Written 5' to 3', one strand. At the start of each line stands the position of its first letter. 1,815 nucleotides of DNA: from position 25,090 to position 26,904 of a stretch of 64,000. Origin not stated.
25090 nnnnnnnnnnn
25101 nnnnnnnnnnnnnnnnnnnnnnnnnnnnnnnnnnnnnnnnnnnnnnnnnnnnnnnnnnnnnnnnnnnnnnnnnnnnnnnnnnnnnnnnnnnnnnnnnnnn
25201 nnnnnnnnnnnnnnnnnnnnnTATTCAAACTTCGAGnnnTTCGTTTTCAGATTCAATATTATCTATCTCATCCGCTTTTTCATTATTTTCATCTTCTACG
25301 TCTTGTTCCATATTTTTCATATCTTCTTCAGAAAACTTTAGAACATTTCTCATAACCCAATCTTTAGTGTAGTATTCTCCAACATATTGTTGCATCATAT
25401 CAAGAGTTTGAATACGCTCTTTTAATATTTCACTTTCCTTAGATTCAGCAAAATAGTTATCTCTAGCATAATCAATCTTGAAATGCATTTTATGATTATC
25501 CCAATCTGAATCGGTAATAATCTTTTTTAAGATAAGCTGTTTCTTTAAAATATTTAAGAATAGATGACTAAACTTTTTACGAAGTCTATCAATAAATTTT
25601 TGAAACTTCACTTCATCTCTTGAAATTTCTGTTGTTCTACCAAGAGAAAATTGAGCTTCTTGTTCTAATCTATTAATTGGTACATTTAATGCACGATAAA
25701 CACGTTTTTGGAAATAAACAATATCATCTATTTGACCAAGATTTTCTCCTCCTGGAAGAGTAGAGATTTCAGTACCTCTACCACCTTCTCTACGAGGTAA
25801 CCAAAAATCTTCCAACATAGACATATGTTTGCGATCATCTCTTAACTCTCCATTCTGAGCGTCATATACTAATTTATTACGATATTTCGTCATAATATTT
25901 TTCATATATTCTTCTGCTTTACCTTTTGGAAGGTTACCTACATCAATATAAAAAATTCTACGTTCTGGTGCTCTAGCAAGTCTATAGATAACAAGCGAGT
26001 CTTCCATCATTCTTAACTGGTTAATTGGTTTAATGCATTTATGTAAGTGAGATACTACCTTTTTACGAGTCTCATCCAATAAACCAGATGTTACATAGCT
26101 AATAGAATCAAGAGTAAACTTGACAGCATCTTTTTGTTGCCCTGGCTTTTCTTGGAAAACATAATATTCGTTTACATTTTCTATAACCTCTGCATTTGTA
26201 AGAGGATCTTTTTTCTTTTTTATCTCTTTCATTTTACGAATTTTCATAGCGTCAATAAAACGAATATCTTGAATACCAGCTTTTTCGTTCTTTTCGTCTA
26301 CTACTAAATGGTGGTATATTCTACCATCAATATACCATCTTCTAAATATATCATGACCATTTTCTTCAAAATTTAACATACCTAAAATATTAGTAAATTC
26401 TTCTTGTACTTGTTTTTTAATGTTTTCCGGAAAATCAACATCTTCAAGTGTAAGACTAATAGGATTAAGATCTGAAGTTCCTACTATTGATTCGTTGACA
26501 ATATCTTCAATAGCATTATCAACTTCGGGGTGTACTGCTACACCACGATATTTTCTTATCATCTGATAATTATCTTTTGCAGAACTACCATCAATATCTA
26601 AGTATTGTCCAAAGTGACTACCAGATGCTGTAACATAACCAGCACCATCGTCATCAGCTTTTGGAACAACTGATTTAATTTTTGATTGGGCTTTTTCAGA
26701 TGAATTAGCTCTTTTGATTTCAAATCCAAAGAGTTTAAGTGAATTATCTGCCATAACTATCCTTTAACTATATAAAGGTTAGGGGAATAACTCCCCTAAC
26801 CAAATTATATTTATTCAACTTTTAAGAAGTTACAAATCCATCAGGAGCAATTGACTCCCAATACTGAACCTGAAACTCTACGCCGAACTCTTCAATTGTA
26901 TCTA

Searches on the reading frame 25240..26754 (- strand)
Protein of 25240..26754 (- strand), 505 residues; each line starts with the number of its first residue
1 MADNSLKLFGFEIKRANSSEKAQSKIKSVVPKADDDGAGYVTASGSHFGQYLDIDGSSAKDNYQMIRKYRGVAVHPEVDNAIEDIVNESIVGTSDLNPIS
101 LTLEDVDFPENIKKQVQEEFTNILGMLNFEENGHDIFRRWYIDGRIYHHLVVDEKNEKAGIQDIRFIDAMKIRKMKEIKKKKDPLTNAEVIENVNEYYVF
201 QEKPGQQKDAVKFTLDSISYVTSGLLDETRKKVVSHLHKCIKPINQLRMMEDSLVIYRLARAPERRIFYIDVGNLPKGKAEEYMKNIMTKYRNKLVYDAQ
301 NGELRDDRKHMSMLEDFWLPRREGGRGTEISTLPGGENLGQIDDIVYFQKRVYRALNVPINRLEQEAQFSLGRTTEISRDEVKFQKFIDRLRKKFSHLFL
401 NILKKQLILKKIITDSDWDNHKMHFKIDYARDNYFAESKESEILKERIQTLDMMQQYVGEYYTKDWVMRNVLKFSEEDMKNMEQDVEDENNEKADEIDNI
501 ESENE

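Call 4: search_protein_families(library=pfam, proteins=[window:25240-26754:-], max_evalue=0.01)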
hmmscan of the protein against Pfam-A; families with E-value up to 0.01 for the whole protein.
window:25240-26754:- (505 aa): 1 family
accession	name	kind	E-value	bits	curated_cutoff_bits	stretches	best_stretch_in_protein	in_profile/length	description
PF07230.16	Portal_T4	-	1.5e-170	568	22.9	1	63-489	2-433/433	Bacteriophage T4-like portal protein (Gp20)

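Call 16: search_dna_similar(query=window:25240-26754:-, collection=phages, mode=protein, max_rows=30)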
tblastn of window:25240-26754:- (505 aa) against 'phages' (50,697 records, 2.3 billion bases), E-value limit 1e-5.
Records with a match: 2587; places in all: 2589; records where one place covers at least 80% of the query: 2450.
Best place of each record, by identity: 60-80% 1; <60% 2586.
By first word of the organism name: Escherichia 667; Synechococcus 382; Klebsiella 331; Salmonella 202; Vibrio 134; Shigella 89; Aeromonas 80; Acinetobacter 71; Cyanophage 62; Enterobacter 58; and 61 more.
By host as written in the record: - 466; Escherichia coli 278; Klebsiella pneumoniae 115; Synechococcus 107; Synechococcus sp. 41; Escherichia coli O157:H7 38; Salmonella enterica 29; Synechococcus sp. WH7803 28; and 572 more.
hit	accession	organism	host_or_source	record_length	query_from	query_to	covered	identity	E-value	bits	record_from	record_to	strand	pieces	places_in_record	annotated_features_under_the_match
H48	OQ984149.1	Phage C48C1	-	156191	1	499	99%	64.5%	0e+0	657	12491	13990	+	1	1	portal protein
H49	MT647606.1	Pelagibacter phage Mosig EXVC030M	Candidatus Pelagibacter ubique HTCC1062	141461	8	499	97%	51.5%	3e-151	483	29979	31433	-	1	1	putative portal protein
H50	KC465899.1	Pelagibacter phage HTVC008M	Candidatus Pelagibacter ubique HTCC1062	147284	7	494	97%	51.3%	8e-155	494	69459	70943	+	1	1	portal vertex protein of head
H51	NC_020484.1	Pelagibacter phage HTVC008M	Candidatus Pelagibacter ubique HTCC1062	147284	7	494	97%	51.3%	8e-155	494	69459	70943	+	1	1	portal protein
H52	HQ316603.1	Cyanophage S-SSM6b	Synechococcus sp. WH8109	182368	7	492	96%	50.9%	6e-148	474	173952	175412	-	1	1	portal protein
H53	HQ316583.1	Synechococcus phage S-SSM4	Synechococcus sp. WH8018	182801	7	492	96%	50.9%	6e-148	474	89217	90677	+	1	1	portal protein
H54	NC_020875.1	Synechococcus phage S-SSM4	Synechococcus sp. WH8018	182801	7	492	96%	50.9%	6e-148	474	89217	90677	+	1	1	portal protein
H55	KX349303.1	Cyanophage S-RIM14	Synechococcus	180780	7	503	98%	49.7%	1e-147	473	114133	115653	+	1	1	portal vertex protein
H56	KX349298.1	Cyanophage S-RIM14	Synechococcus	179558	7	503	98%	49.5%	9e-147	470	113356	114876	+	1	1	portal vertex protein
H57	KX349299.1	Cyanophage S-RIM14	Synechococcus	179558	7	503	98%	49.5%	9e-147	470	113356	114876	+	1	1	portal vertex protein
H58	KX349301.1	Cyanophage S-RIM14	Synechococcus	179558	7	503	98%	49.5%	9e-147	470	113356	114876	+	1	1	portal vertex protein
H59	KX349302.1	Cyanophage S-RIM14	Synechococcus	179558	7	503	98%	49.5%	9e-147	470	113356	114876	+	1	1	portal vertex protein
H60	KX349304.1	Cyanophage S-RIM14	Synechococcus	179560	7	503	98%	49.5%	9e-147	470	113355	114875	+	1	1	portal vertex protein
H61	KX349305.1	Cyanophage S-RIM14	Synechococcus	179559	7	503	98%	49.5%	9e-147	470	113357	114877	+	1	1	portal vertex protein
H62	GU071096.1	Synechococcus phage S-ShM2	Synechococcus sp. WH8102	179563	7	503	98%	49.5%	9e-147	470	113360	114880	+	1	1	gp20: portal vertex protein of head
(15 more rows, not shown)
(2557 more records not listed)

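Call 47: get_annotated_region(hit=H50, flank=9000)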
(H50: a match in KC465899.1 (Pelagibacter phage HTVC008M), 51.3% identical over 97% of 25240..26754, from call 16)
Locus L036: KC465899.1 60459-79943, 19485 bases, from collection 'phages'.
description: Pelagibacter phage HTVC008M, complete genome.
organism: Pelagibacter phage HTVC008M (NCBI taxid 1283076)
taxonomy: Viruses; Duplodnaviria; Heunggongvirae; Uroviricota; Caudoviricetes; Kyanoviridae
host: Candidatus Pelagibacter ubique HTCC1062; source: -; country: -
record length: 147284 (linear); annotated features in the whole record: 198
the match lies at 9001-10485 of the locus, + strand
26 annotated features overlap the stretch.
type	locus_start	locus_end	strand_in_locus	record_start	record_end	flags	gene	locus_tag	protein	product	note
CDS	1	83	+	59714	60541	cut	-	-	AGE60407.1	neck protein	-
CDS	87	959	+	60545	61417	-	-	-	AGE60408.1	neck protein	-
CDS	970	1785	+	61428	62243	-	-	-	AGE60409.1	proximal tail sheath stabilization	-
CDS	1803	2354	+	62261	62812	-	-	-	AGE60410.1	hypothetical protein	-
CDS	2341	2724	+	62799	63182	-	-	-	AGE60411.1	terminase small subunit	-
CDS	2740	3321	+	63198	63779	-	-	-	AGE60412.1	phytanoyl-CoA-dioxygenase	T4-GC: 101 phytanoyl-CoA- dioxygenase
CDS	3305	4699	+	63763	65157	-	-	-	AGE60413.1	tryptophan halogenase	PrnA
CDS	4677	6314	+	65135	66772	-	-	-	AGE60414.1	terminasee large subunit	-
CDS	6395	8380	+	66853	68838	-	-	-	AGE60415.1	tail sheath protein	-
CDS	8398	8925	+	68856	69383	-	-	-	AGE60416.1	tail tube monomer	-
CDS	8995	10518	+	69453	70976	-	-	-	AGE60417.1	portal vertex protein of head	-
CDS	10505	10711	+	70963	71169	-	-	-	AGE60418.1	hypothetical protein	-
CDS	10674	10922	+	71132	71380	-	-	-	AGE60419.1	hypothetical protein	-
CDS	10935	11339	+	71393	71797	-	-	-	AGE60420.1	hypothetical protein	-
CDS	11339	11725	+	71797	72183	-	-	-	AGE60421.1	hypothetical protein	-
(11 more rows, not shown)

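Call 48: get_annotated_region(hit=H53, flank=9000)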
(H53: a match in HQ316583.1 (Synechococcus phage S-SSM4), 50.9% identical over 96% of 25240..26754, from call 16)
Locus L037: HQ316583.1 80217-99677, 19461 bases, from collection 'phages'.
description: Cyanophage S-SSM4 genomic sequence.
organism: Synechococcus phage S-SSM4 (NCBI taxid 536466)
taxonomy: Viruses; Duplodnaviria; Heunggongvirae; Uroviricota; Caudoviricetes; Kyanoviridae; Greenvirus; Greenvirus ssm4
host: Synechococcus sp. WH8018; source: Atlantic: W Sargasso Sea; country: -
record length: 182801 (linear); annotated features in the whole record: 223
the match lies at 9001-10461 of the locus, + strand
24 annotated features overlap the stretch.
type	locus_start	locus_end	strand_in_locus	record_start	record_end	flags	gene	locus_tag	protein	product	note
CDS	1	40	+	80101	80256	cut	-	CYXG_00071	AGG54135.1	hypothetical protein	-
CDS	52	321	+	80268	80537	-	-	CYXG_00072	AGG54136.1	terminase small subunit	-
CDS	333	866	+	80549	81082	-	-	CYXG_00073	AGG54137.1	hypothetical protein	-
CDS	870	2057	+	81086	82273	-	-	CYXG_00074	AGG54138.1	hypothetical protein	-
CDS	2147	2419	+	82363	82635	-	-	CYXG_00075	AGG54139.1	hypothetical protein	-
CDS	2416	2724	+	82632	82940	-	-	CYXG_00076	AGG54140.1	hypothetical protein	-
CDS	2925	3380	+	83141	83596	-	-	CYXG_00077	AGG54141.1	endonuclease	-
CDS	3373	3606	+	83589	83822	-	-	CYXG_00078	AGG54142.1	hypothetical protein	-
CDS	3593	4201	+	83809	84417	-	-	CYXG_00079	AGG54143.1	hypothetical protein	-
CDS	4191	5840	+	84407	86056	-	-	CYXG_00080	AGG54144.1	terminase large subunit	-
CDS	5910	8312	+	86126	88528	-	-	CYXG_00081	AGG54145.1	tail sheath protein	-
CDS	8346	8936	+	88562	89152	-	-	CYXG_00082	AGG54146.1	tail tube protein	-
CDS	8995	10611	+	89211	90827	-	-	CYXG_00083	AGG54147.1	portal protein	-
CDS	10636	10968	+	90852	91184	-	-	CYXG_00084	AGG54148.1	hypothetical protein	-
CDS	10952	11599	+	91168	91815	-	-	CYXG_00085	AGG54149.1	protease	-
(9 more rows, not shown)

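Call 50: find_related_loci(query=A2, collection=viral_contigs, flank=10000)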
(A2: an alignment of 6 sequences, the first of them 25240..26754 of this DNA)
Query A2 (505 aa) in viral_contigs; peptide patterns used: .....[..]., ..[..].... (x = any residue, [..] = any of these).
600 stretches matched a pattern (row limit reached: there are more); 599 encode a relative of the query (tblastn E <= 1e-3); the best 80 are kept; 80 distinct loci.
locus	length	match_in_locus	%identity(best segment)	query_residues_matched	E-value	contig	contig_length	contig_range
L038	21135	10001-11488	69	1-496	0e+0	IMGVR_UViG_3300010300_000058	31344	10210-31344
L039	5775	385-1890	68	1-503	0e+0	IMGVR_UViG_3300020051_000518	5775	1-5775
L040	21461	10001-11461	68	3-489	0e+0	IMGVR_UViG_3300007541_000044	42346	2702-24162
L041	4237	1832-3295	69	1-489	0e+0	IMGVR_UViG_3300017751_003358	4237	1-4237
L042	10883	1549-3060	66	1-505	0e+0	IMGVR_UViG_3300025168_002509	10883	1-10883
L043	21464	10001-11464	67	3-491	0e+0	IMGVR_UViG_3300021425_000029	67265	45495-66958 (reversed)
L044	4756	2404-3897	66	1-503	0e+0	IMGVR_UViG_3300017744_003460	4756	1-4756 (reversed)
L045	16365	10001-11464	67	1-489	0e+0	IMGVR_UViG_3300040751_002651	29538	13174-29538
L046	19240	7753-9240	69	1-498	0e+0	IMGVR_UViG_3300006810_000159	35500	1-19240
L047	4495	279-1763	69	1-497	0e+0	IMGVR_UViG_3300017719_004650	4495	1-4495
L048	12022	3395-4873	66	1-489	0e+0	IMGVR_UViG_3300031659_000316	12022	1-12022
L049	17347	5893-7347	68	2-487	0e+0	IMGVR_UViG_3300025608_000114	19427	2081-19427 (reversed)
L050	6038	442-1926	69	1-495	0e+0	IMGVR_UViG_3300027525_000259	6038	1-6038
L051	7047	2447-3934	64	1-496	0e+0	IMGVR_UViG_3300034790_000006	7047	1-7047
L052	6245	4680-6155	64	1-492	0e+0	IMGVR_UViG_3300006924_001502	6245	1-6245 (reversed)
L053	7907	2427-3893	67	3-493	0e+0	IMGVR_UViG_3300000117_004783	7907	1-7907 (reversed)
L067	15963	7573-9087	63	1-499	0e+0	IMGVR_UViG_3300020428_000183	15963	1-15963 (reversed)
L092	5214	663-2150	51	7-502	2e-178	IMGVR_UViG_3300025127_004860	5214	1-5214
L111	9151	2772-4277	51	6-503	2e-171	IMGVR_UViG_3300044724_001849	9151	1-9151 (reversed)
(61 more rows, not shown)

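Call 53: search_protein_families(library=pfam, proteins=[L049:7730-9775:+, L049:9780-11150:+, L049:12445-14220:+, L053:4056-5231:+, L067:9235-10446:+, L067:10505-15190:+, L092:2280-3734:+, L111:4402-5997:+, L111:6010-7032:+, L111:7065-8630:+], max_evalue=0.01)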
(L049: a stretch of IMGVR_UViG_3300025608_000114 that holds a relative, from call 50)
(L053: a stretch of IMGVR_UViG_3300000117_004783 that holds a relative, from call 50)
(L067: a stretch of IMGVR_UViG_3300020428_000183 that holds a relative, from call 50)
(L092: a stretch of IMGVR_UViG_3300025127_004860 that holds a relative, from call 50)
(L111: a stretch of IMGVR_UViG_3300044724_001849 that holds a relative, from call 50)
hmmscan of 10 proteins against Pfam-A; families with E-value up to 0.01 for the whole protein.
L049:7730-9775:+ (682 aa): 0 families

L049:9780-11150:+ (457 aa): 0 families

L049:12445-14220:+ (592 aa): 1 family
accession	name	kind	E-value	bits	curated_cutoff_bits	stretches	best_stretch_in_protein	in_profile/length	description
PF09956.15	Phage_cement_2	-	0.00018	22.3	24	1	507-572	25-91/103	Phage cement protein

L053:4056-5231:+ (392 aa): 1 family
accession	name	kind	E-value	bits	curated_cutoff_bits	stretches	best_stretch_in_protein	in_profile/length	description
PF01391.23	Collagen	-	1.7e-27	95.4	27.2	3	84-142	1-59/60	Collagen triple helix repeat (20 copies)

L067:9235-10446:+ (404 aa): 1 family
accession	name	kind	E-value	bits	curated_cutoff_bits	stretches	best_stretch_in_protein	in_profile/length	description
PF01391.23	Collagen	-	4.9e-31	106.7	27.2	4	151-206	1-56/60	Collagen triple helix repeat (20 copies)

L067:10505-15190:+ (1562 aa): 2 families
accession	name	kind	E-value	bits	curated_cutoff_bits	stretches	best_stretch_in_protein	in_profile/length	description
PF18454.7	Mtd_N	-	2.8e-12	46.8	26.3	1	6-38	2-34/37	Major tropism determinant N-terminal domain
PF10902.13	WYL_2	-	0.00022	21.9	26.7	0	302-329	12-39/74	WYL_2, Sm-like SH3 beta-barrel fold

L092:2280-3734:+ (485 aa): 1 family
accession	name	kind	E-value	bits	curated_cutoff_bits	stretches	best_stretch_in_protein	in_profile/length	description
PF01391.23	Collagen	-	8.9e-20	70.7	27.2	2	163-218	1-56/60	Collagen triple helix repeat (20 copies)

L111:4402-5997:+ (532 aa): 1 family
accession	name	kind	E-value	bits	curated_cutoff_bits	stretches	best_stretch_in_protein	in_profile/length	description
PF01391.23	Collagen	-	2.8e-25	88.3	27.2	3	119-177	1-59/60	Collagen triple helix repeat (20 copies)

L111:6010-7032:+ (341 aa): 0 families

L111:7065-8630:+ (522 aa): 1 family
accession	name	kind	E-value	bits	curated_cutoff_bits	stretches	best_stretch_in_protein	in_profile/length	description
PF18454.7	Mtd_N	-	6.2e-12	45.7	26.3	1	5-38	1-34/37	Major tropism determinant N-terminal domain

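Call 54: search_protein_families(library=phrogs, proteins=[L049:7730-9775:+, L049:9780-11150:+, L049:12445-14220:+, L053:4056-5231:+, L067:9235-10446:+, L067:10505-15190:+, L092:2280-3734:+, L111:4402-5997:+, L111:6010-7032:+, L111:7065-8630:+], max_evalue=0.001)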
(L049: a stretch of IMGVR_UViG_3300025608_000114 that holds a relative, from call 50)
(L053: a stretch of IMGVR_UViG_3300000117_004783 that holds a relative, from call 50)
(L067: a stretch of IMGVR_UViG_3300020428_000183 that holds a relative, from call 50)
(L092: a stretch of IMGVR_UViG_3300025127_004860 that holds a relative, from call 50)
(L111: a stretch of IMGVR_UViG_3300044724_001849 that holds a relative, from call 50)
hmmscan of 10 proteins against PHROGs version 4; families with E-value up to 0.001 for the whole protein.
L049:7730-9775:+ (682 aa): 15 families
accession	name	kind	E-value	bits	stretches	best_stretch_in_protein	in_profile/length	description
phrog_1197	-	tail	3.6e-18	67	1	29-142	179-274/715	tail protein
phrog_32311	-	unknown function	6.5e-14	52.6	1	30-91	272-333/577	-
phrog_2631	-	tail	6.7e-13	49.1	1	42-97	376-435/644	tail fiber protein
phrog_23820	-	tail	8.4e-13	49.8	1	22-96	84-158/221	tail fiber protein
phrog_7032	-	tail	9.8e-13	48.1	1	40-93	279-332/866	tail fiber protein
phrog_21962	-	tail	1e-11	45.7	1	30-88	140-198/321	tail protein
phrog_8713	-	tail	2.6e-11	44.2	1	43-98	426-480/509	tail fiber protein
phrog_7765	-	unknown function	5.7e-11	42.4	1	36-108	229-302/578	-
phrog_38759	-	unknown function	3e-10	40.2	1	38-125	194-280/920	-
phrog_6043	-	unknown function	1.4e-09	37.7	1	40-96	462-517/814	-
phrog_18185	-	tail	2.7e-08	34.7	1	31-97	234-300/399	tail fiber protein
phrog_4757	-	unknown function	4.2e-08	33.8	1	14-89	67-144/359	-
phrog_35174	-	unknown function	4.9e-07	29.8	1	38-101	144-204/613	-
phrog_327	-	tail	8.7e-06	26.3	1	38-240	216-373/618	tail protein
phrog_18608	-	unknown function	6.2e-05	23.4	1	43-88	165-210/416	-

L049:9780-11150:+ (457 aa): 0 families

L049:12445-14220:+ (592 aa): 0 families

L053:4056-5231:+ (392 aa): 44 families (the best 25 are shown)
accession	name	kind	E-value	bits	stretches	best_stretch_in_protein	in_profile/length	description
phrog_8745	-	tail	4.5e-34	118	2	86-331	1379-1626/1803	tail fiber protein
phrog_5073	-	tail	5.2e-33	115.8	2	98-187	260-349/519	tail fiber protein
phrog_6320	-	tail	1.4e-32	114.4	2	35-138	109-212/745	tail fiber protein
phrog_819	-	tail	7.7e-30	104.8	2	35-121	501-590/1024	tail protein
phrog_1806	-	tail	2.9e-27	96.7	2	33-153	106-230/276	collagen like minor tail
phrog_366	-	tail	1.7e-24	88.1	2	107-205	308-388/474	tail fiber protein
phrog_26246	-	tail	2.9e-19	70.4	2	36-130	119-213/329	tail protein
phrog_38806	-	unknown function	6.1e-18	66.2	2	105-184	79-152/285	-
phrog_18350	-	tail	4.2e-17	63.7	3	102-188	108-198/253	tail fiber protein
phrog_28263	-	tail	7.3e-17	60.9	1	36-181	613-758/1400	tail fiber protein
phrog_3420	-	unknown function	2e-16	59.7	1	36-185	45-368/929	-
phrog_1658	-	unknown function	2.7e-16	61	2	90-164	49-114/239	-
phrog_10972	-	tail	1e-15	59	3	131-187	156-215/343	tail fiber protein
phrog_30509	-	tail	2.8e-15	57.1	2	36-101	48-113/254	collagen like minor tail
phrog_33406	-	tail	2.8e-15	56.7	2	30-120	179-269/651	tail fiber protein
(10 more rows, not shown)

L067:9235-10446:+ (404 aa): 43 families (the best 25 are shown)
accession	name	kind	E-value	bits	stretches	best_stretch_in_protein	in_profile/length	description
phrog_6320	-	tail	5.8e-44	152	2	99-206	82-189/745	tail fiber protein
phrog_5073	-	tail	3.2e-39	136.3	2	99-264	260-382/519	tail fiber protein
phrog_819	-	tail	1e-32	114.3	2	103-206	490-593/1024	tail protein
phrog_8745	-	tail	1.9e-30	106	2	64-221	1380-1537/1803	tail fiber protein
phrog_366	-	tail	5.3e-26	93.1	3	127-207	306-386/474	tail fiber protein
phrog_3420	-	unknown function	8.2e-22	77.6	1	26-206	200-379/929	-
phrog_1806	-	tail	1.3e-21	78.1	2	28-146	115-231/276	collagen like minor tail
phrog_13892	-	tail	5.6e-21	76.2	3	35-86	34-85/676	minor tail protein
phrog_38806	-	unknown function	3.3e-20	73.6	2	85-167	67-149/285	-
phrog_33406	-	tail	3.8e-20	72.8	2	14-115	174-272/651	tail fiber protein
phrog_10972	-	tail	5.8e-20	73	3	39-112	156-229/343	tail fiber protein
phrog_1658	-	unknown function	1.6e-19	71.6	3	76-154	46-124/239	-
phrog_36982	-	unknown function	8.3e-19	68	2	31-202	275-451/944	-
phrog_28263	-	tail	2.9e-17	62.2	1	34-202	583-768/1400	tail fiber protein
phrog_32123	-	unknown function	1.3e-16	61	3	67-142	233-305/532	-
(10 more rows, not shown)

L067:10505-15190:+ (1562 aa): 14 families
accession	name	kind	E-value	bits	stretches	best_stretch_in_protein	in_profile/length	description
phrog_30742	-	tail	8.6e-58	196.8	4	825-1137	202-519/1029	tail fiber protein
phrog_30390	-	unknown function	1.8e-46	160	3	641-781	538-689/766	-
phrog_27782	-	unknown function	1.7e-39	137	1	598-750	134-284/644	-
phrog_31104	-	unknown function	3.8e-31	109.5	1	1458-1559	258-360/365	-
phrog_2647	-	head and packaging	6.8e-31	108.6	1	547-766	36-254/336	head decoration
phrog_6722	-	tail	2.3e-27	96.8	3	497-547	309-359/974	tail fiber protein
phrog_11518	-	tail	3.8e-26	92.6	1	600-883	135-412/812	tail fiber protein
phrog_17264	-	unknown function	5.7e-14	53.1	1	632-765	1-128/147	-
phrog_1833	-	tail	3e-13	51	3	497-559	198-260/322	tail fiber protein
phrog_37852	-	unknown function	4.9e-11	42.9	2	495-548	160-213/397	-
phrog_4302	-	unknown function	9.7e-11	42.1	1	1470-1560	261-351/499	-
phrog_9648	-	tail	1.2e-09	39.5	1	1-61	1-60/152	tail protein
phrog_6605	-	unknown function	6.8e-05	24.1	0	750-785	23-58/70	-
phrog_677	-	tail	0.00048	20.6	1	1096-1142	55-103/412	baseplate wedge tail fiber protein connector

L092:2280-3734:+ (485 aa): 35 families (the best 25 are shown)
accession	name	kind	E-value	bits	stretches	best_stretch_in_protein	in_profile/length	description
phrog_5073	-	tail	2.8e-33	116.7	2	110-457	259-498/519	tail fiber protein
phrog_6320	-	tail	1.8e-25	90.8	2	106-222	92-208/745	tail fiber protein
phrog_819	-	tail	6.1e-22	78.6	2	38-174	475-591/1024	tail protein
phrog_366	-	tail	2.3e-21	77.8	2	151-276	327-442/474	tail fiber protein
phrog_1806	-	tail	9.1e-20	72.1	3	103-202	136-230/276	collagen like minor tail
phrog_1658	-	unknown function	1.8e-19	71.4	3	148-236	58-144/239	-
phrog_8745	-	tail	4.7e-19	68.3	2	127-222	1380-1475/1803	tail fiber protein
phrog_30742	-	tail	1.5e-17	63.6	1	254-311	180-237/1029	tail fiber protein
phrog_38806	-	unknown function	1.1e-16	62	2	142-223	67-154/285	-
phrog_13892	-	tail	2.4e-14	54.3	2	160-208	36-84/676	minor tail protein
phrog_10972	-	tail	3.7e-14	54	2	175-222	157-204/343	tail fiber protein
phrog_34255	-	unknown function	3.9e-14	52.4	1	39-220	260-443/1044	-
phrog_34916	-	tail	1.1e-12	49.1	1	14-76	13-72/124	tail fiber protein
phrog_26654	-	unknown function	2.6e-12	47.8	2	91-184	52-148/360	-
phrog_26246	-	tail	4.3e-12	46.8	1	109-242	107-240/329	tail protein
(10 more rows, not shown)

L111:4402-5997:+ (532 aa): 43 families (the best 25 are shown)
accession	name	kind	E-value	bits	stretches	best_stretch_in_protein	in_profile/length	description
phrog_5073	-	tail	2.8e-55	189.3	3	119-204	279-364/519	tail fiber protein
phrog_819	-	tail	3.3e-30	106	2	152-250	505-606/1024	tail protein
phrog_6320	-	tail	6.2e-28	99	2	113-233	74-194/745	tail fiber protein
phrog_366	-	tail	1.7e-24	88.1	3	167-301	312-453/474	tail fiber protein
phrog_10972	-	tail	1.2e-23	85.1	3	169-231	162-227/343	tail fiber protein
phrog_1806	-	tail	3e-23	83.5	2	108-233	98-221/276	collagen like minor tail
phrog_8745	-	tail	1.6e-18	66.5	1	118-350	1377-1609/1803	tail fiber protein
phrog_38806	-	unknown function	4.3e-17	63.4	2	117-189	65-137/285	-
phrog_1658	-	unknown function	1e-16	62.4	2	105-184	39-117/239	-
phrog_3420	-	unknown function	1.1e-16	60.7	1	50-234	107-289/929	-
phrog_34916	-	tail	3.8e-15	57.1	1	152-194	33-75/124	tail fiber protein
phrog_33406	-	tail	2.2e-14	53.7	2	140-231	185-276/651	tail fiber protein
phrog_32123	-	unknown function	1.6e-13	50.8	2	140-227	221-308/532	-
phrog_17587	-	tail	9.4e-13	48.5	3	117-181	355-419/641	tail fiber protein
phrog_3904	-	tail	2.5e-12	46.9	2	47-158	766-889/1086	tail fiber protein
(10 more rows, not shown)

L111:6010-7032:+ (341 aa): 17 families
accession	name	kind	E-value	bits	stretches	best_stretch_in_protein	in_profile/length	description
phrog_1197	-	tail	2.6e-14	54.2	1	74-205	158-282/715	tail protein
phrog_21962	-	tail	2.9e-12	47.5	1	104-188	147-229/321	tail protein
phrog_2631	-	tail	9.7e-11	41.9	1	101-160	369-427/644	tail fiber protein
phrog_7032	-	tail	9.8e-10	38.1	1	101-170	274-342/866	tail fiber protein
phrog_23820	-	tail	1.4e-08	36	1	108-149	103-144/221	tail fiber protein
phrog_454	-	tail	2e-08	33.8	1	101-156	309-365/1376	tail fiber protein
phrog_32311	-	unknown function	2.8e-08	34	1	104-155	279-330/577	-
phrog_4757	-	unknown function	3.5e-08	34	1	98-167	86-155/359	-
phrog_7765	-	unknown function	8e-08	32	1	101-185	227-307/578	-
phrog_6043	-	unknown function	3.2e-07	29.9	1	64-157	425-512/814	-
phrog_8713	-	tail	4.8e-07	30.1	1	101-159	418-475/509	tail fiber protein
phrog_24456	-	tail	6e-07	28.9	1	106-192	335-430/972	tail fiber protein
phrog_697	-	head and packaging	1.3e-06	27.1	1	89-290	1519-1718/2079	structural protein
phrog_18185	-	tail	1.2e-05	25.9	1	100-162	236-298/399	tail fiber protein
phrog_38759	-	unknown function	0.00011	21.8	1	107-183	196-271/920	-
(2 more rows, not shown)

L111:7065-8630:+ (522 aa): 24 families
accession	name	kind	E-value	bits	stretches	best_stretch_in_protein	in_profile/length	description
phrog_1197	-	tail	2.2e-31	110.6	2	113-183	176-245/715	tail protein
phrog_32311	-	unknown function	3.1e-19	70.2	2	125-189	277-341/577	-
phrog_38759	-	unknown function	1.4e-18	67.7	2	60-204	126-272/920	-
phrog_7032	-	tail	2.2e-18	66.8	2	318-420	268-366/866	tail fiber protein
phrog_2631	-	tail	6.5e-18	65.6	2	322-376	367-421/644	tail fiber protein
phrog_454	-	tail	6.6e-16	58.6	2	124-172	382-430/1376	tail fiber protein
phrog_21962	-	tail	1.1e-15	58.7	2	114-177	134-197/321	tail protein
phrog_4757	-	unknown function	1.4e-15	58.4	2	297-469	82-233/359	-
phrog_23820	-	tail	2.6e-15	58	2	114-183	80-155/221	tail fiber protein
phrog_8713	-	tail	9.5e-15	55.5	2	308-374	402-468/509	tail fiber protein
phrog_24456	-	tail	1.4e-14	54.2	2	316-380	325-387/972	tail fiber protein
phrog_6043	-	unknown function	2.5e-14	53.4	2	105-177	437-509/814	-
phrog_7765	-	unknown function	4.4e-14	52.7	2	125-259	220-346/578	-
phrog_18185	-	tail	1.3e-12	49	2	325-385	239-299/399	tail fiber protein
phrog_1125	-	tail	1.5e-12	48.5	2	313-391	250-327/412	tail fiber protein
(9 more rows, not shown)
